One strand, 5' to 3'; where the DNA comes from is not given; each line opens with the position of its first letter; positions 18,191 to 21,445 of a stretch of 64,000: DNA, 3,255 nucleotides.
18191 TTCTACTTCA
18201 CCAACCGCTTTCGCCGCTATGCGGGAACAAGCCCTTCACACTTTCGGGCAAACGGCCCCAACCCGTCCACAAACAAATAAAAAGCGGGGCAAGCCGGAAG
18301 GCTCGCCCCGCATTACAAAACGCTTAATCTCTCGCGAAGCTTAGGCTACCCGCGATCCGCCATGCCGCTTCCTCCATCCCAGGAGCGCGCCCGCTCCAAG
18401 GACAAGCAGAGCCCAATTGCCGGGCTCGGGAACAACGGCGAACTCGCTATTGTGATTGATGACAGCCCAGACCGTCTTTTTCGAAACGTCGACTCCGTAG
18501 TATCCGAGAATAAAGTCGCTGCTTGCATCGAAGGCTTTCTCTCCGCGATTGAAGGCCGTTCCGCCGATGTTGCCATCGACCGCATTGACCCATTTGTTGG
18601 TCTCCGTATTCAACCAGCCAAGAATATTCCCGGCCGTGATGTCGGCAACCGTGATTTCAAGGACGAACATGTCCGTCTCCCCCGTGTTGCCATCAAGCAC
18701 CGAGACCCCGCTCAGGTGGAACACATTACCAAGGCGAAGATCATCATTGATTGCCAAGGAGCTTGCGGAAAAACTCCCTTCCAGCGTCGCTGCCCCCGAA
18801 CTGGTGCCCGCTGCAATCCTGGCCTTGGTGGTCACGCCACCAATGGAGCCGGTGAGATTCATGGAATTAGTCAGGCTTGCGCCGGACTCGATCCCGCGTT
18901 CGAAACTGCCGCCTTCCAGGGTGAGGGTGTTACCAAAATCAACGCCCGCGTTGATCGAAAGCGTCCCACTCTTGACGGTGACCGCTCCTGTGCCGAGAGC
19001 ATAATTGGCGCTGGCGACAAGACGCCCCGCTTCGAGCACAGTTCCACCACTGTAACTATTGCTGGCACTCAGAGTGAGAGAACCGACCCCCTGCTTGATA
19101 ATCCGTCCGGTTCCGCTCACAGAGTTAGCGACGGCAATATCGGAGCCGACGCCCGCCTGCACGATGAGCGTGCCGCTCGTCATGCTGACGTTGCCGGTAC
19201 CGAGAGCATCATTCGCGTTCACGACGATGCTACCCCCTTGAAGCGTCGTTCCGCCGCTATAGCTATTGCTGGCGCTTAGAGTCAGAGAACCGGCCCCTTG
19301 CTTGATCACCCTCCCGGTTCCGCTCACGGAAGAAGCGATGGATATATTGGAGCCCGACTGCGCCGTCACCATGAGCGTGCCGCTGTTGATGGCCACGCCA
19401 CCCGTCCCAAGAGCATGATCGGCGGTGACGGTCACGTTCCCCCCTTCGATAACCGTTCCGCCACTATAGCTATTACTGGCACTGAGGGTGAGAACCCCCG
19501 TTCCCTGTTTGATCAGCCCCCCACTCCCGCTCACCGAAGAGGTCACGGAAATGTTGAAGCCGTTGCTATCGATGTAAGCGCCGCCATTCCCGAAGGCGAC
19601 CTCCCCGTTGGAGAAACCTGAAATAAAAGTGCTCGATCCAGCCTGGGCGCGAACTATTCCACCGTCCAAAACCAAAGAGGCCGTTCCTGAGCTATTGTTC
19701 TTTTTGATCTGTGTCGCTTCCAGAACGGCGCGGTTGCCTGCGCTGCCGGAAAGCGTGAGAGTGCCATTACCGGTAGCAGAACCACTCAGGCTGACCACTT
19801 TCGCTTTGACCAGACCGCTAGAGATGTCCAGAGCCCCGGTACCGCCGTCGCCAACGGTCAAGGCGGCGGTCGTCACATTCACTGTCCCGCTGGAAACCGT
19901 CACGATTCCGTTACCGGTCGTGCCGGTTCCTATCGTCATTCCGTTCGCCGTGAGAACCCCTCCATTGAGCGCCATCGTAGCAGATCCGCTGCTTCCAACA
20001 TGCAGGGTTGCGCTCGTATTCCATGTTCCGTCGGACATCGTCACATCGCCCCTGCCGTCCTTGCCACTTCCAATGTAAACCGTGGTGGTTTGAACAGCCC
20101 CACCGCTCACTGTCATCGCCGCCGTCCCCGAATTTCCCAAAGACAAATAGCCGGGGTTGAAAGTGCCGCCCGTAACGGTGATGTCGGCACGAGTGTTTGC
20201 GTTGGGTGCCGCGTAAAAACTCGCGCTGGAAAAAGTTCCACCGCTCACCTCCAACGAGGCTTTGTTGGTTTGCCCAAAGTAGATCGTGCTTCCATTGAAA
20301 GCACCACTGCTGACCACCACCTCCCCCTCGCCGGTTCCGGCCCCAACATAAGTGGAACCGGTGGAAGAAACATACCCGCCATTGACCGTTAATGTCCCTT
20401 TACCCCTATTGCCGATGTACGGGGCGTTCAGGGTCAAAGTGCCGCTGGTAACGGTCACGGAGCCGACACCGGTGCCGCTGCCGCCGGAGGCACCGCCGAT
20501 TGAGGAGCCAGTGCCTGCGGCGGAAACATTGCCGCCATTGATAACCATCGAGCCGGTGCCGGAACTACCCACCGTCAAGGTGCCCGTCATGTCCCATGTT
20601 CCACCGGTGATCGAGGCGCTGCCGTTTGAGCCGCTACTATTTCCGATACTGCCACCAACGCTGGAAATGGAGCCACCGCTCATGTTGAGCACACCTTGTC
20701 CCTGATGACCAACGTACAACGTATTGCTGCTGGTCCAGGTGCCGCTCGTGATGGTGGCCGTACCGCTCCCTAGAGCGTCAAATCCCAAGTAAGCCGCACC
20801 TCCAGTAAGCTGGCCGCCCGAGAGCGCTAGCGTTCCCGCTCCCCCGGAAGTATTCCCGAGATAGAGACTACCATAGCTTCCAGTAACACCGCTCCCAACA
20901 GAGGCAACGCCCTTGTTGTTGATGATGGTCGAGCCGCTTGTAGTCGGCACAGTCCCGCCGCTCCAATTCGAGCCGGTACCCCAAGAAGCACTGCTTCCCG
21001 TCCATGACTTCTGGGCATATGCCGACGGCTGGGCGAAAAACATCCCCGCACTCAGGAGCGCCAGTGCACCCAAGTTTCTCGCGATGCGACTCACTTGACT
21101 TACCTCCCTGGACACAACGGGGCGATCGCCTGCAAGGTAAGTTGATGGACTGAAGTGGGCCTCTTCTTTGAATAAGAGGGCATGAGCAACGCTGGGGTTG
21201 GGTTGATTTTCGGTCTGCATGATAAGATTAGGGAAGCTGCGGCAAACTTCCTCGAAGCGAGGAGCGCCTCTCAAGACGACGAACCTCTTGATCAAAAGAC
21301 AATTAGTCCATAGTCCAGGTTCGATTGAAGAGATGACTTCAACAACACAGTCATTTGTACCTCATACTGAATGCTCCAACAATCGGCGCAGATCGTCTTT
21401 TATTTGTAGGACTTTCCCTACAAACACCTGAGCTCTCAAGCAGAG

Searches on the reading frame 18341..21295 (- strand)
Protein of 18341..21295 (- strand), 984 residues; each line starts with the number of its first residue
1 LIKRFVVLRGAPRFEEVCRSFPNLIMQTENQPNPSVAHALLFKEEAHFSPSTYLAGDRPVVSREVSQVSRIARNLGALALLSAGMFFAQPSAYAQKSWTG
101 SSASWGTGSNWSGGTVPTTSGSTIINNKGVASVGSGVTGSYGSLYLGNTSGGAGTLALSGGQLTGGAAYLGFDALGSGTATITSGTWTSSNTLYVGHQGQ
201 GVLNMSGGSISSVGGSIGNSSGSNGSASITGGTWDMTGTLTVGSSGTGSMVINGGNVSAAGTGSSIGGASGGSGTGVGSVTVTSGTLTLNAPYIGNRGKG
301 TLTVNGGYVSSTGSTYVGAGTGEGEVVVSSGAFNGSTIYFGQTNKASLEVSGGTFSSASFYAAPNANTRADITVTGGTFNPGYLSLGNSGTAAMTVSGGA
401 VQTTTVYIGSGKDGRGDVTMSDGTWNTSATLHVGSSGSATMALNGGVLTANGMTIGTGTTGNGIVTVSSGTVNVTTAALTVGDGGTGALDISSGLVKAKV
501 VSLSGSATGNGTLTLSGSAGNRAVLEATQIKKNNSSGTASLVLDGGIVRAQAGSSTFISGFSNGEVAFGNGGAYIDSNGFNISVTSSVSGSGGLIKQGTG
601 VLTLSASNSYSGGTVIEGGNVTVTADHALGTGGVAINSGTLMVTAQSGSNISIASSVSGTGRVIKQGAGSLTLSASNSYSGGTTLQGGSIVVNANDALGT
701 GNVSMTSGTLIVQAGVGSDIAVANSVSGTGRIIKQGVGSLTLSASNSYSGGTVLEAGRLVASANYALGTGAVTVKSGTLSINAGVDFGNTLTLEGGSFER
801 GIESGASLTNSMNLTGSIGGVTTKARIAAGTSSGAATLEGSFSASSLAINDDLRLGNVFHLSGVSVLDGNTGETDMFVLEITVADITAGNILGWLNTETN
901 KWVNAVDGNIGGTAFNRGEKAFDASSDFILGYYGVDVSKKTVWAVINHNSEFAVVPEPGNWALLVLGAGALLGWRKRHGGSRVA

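Call 66: search_protein_families(library=pfam, proteins=[window:18341-21295:-], max_evalue=0.00001)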
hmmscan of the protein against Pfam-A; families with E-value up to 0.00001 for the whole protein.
window:18341-21295:- (984 aa): 1 family
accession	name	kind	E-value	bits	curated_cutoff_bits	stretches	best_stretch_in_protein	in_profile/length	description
PF12951.13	PATR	-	3e-23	82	27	3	664-692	2-30/30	Passenger-associated-transport-repeat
